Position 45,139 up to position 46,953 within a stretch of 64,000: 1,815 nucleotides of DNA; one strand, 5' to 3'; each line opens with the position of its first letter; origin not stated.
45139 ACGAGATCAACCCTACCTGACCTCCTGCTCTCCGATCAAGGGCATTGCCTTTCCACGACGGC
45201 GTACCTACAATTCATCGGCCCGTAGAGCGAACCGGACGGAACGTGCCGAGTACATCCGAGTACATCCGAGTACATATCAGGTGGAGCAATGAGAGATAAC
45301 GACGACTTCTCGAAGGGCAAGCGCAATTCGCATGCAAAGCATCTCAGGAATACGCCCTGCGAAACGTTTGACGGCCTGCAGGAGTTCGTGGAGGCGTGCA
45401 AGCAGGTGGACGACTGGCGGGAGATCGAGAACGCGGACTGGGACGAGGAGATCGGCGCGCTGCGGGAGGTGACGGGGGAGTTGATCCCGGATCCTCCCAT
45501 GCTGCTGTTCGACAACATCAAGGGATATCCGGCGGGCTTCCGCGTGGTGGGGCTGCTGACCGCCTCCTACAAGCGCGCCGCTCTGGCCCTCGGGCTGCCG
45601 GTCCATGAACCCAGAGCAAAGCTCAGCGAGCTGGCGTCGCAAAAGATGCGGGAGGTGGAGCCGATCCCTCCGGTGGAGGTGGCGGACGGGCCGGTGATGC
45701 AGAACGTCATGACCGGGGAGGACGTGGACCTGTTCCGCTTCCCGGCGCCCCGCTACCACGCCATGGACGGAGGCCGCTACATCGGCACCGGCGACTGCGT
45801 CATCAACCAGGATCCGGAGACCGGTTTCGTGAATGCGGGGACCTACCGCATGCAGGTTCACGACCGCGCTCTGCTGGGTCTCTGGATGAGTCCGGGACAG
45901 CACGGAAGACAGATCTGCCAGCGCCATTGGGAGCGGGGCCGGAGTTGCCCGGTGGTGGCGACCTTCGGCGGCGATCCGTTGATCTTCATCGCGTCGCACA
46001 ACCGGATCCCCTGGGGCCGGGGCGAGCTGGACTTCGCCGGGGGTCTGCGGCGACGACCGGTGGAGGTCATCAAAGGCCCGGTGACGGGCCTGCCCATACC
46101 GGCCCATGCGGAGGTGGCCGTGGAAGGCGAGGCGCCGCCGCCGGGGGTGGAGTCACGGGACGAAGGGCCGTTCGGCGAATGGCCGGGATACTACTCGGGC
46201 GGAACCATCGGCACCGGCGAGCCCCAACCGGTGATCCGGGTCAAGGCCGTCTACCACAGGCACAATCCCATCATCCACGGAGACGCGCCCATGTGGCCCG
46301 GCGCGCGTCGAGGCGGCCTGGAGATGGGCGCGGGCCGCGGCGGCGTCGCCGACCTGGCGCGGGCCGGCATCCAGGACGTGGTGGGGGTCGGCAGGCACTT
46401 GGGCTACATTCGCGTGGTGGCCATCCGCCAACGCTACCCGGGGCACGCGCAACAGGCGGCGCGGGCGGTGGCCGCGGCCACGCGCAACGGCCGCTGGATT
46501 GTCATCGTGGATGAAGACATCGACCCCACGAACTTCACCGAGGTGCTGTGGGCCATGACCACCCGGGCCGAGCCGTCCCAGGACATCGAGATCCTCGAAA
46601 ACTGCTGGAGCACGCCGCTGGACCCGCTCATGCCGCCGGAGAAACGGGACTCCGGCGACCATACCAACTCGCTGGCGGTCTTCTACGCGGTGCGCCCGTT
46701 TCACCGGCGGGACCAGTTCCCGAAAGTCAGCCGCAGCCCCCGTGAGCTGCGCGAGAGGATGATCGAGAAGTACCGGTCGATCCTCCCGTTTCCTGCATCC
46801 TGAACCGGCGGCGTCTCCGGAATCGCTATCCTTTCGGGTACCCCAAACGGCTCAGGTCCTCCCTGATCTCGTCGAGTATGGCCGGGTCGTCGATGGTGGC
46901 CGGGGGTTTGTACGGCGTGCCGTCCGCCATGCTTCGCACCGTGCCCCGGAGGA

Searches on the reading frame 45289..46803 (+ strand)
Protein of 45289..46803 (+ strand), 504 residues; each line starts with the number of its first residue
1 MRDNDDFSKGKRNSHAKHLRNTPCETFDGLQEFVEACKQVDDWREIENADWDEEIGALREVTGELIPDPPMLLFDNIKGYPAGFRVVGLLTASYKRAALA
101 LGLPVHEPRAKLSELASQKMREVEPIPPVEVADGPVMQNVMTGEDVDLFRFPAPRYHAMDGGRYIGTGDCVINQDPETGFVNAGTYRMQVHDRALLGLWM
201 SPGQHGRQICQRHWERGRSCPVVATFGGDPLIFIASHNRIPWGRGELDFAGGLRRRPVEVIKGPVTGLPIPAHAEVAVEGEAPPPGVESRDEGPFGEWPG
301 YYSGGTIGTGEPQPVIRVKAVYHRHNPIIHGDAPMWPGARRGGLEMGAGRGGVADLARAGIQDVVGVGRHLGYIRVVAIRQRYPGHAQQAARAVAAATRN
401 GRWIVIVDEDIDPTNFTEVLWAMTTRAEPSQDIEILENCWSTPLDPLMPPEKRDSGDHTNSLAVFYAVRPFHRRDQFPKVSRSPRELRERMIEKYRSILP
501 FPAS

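Call 98: search_protein_families(library=pfam, proteins=[window:45289-46803:+], max_evalue=0.001)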
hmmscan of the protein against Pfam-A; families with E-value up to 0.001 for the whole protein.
window:45289-46803:+ (504 aa): 3 families
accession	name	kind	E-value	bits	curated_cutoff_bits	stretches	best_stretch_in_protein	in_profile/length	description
PF01977.22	UbiD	-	1.7e-56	191.1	23.3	1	131-330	5-199/206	3-octaprenyl-4-hydroxybenzoate carboxy-lyase Rift-related domain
PF20696.2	UbiD_C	-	4.8e-23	82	24.2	1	360-453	22-119/127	3-octaprenyl-4-hydroxybenzoate carboxy-lyase C-terminal domain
PF20695.2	UbiD_N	-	6.3e-09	36.2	24.3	1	36-114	3-76/78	3-octaprenyl-4-hydroxybenzoate carboxy-lyase N-terminal domain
